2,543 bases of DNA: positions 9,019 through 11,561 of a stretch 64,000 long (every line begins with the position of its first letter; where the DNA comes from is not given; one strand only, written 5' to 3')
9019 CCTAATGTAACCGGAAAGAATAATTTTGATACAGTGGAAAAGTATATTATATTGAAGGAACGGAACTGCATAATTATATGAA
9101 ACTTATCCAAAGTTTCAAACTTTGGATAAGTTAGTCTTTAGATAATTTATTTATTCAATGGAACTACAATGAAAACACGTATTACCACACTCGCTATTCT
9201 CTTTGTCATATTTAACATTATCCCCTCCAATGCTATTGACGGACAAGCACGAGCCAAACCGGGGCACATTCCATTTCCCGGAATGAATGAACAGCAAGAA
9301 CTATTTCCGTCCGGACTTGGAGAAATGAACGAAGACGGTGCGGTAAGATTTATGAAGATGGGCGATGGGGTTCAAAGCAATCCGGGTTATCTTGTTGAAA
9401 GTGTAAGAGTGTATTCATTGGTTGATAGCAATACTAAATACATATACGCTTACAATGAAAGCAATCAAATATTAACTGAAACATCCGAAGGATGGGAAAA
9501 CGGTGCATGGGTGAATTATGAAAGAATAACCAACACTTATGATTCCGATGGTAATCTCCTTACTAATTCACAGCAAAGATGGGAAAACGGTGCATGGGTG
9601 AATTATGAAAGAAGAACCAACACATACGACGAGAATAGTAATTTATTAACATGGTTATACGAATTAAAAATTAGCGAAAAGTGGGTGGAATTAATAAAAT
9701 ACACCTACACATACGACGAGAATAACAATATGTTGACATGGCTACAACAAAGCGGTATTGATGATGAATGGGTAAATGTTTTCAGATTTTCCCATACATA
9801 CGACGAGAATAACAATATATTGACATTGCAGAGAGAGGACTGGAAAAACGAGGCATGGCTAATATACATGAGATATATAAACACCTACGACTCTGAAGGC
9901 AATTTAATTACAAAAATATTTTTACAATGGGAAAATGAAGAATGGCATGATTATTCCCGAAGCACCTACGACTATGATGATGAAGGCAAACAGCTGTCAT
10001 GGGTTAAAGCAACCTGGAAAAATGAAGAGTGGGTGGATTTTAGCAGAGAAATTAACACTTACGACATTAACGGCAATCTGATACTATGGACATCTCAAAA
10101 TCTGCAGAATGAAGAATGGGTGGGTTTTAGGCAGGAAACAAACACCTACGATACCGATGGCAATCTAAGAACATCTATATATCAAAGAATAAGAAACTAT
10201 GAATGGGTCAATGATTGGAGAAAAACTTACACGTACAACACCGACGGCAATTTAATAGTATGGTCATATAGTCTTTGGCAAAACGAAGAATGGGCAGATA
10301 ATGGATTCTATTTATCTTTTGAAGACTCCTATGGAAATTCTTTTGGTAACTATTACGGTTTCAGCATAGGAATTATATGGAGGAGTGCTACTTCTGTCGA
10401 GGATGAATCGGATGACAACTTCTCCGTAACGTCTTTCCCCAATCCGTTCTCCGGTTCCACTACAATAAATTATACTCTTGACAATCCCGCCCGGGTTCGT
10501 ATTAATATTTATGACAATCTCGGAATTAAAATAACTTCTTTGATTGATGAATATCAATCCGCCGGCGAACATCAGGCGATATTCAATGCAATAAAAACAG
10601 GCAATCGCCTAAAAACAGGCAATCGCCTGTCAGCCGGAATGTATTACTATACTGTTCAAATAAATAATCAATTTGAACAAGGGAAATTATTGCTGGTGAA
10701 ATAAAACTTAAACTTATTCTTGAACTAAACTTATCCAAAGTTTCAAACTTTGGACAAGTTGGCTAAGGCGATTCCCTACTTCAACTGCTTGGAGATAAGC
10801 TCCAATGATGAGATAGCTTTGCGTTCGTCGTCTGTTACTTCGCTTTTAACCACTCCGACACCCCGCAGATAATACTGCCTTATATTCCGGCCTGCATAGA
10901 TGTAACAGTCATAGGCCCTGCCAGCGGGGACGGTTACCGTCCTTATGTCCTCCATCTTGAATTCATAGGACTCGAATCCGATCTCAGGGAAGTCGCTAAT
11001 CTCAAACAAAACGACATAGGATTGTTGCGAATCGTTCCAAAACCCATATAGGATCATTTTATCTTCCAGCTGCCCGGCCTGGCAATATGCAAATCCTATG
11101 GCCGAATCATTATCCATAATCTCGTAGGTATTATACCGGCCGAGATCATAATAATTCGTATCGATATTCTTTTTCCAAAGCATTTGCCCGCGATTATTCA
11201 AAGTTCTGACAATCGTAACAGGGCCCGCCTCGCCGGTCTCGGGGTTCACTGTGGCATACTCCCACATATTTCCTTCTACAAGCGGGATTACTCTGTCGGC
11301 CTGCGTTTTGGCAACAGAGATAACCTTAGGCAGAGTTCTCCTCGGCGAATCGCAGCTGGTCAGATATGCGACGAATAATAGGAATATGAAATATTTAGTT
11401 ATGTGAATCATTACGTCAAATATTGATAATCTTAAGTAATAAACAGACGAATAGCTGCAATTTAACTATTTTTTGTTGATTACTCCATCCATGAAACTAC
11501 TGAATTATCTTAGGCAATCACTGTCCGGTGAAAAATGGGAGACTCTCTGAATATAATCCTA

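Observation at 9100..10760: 33-bp perfect palindrome brackets a T9SS cargo gene and recurs behind another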

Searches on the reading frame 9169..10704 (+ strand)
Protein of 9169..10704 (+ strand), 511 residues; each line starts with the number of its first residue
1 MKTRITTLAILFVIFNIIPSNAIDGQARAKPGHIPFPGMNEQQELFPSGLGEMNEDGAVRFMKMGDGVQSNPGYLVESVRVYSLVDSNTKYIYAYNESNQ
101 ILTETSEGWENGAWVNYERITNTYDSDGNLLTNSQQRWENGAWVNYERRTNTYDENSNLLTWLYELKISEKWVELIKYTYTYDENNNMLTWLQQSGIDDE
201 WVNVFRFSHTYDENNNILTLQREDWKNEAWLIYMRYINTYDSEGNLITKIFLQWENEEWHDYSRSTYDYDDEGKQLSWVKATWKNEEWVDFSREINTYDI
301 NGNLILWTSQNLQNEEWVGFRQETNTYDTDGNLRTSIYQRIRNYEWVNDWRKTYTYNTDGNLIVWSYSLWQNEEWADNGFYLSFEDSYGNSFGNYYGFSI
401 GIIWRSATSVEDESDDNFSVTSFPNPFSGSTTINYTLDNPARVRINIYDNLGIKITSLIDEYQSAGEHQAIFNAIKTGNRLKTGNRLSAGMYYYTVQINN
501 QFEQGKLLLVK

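Call 9: search_protein_families(library=pfam, proteins=[window:9169-10704:+])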
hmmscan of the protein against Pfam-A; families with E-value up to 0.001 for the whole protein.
window:9169-10704:+ (511 aa): 1 family
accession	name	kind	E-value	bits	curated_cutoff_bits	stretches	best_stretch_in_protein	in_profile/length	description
PF18962.6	Por_Secre_tail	-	2.1e-06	28.3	27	1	423-506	2-72/75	Secretion system C-terminal sorting domain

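Call 42: find_homologous_proteins(query=window:9169-10704:+, max_evalue=1e-10)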
Query window:9169-10704:+ (511 aa): 202 proteins with E <= 1e-10 among 7632 candidates; the best 120 are listed.
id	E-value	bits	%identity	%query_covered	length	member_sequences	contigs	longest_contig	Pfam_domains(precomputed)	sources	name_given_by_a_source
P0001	4.2e-121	423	46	100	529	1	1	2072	PF12930.13,PF05593.20,PF18962.8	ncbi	-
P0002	5.0e-104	367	43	87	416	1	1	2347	PF05593.20,PF18962.8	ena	-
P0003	1.0e-73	267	40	86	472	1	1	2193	PF18962.8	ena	-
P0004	8.2e-69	251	33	100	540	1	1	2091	-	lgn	-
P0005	1.4e-66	243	41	49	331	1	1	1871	PF18962.8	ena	-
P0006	9.7e-66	241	27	98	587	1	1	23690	PF12930.13,PF18962.8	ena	-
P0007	2.5e-65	239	29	86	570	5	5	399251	PF18962.8,PF03217.21,PF13860.13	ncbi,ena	-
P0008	3.0e-59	219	30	75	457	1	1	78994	PF05593.20,PF18962.8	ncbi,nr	ncbi:MAG: T9SS type A sorting domain-containing protein [Lentimicrobiaceae bacterium]|nr:T9SS type A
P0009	2.7e-58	216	32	85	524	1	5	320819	PF18962.8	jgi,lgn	jgi:hypothetical protein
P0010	3.3e-58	216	29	82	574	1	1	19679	PF18962.8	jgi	jgi:hypothetical protein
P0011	5.8e-57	212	33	86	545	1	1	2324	PF05593.20,PF18962.8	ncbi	-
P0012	6.7e-57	211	32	83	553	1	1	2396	PF18962.8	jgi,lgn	jgi:hypothetical protein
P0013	7.0e-55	205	33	51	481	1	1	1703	PF05593.20,PF18962.8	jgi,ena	-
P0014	1.3e-54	204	34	80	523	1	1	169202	PF05593.20,PF18962.8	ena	-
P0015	3.5e-52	196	31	68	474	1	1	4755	PF05593.20,PF18962.8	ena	-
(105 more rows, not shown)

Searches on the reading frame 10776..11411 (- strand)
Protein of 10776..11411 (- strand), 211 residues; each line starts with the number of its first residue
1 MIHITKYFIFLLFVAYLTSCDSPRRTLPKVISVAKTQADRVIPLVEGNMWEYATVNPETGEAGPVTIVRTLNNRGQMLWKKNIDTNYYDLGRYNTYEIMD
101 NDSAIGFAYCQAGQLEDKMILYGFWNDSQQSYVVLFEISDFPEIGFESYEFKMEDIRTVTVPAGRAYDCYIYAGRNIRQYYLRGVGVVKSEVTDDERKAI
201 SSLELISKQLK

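Call 9: search_protein_families(library=pfam, proteins=[window:10776-11411:-])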
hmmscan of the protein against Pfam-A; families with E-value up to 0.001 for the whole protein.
window:10776-11411:- (211 aa): 0 families

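Call 29: find_encoding_contigs(protein=window:10776-11411:-, flank=10000, max_places=10)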
Protein window:10776-11411:- (211 aa): no gene with exactly this product is on record in the collection.
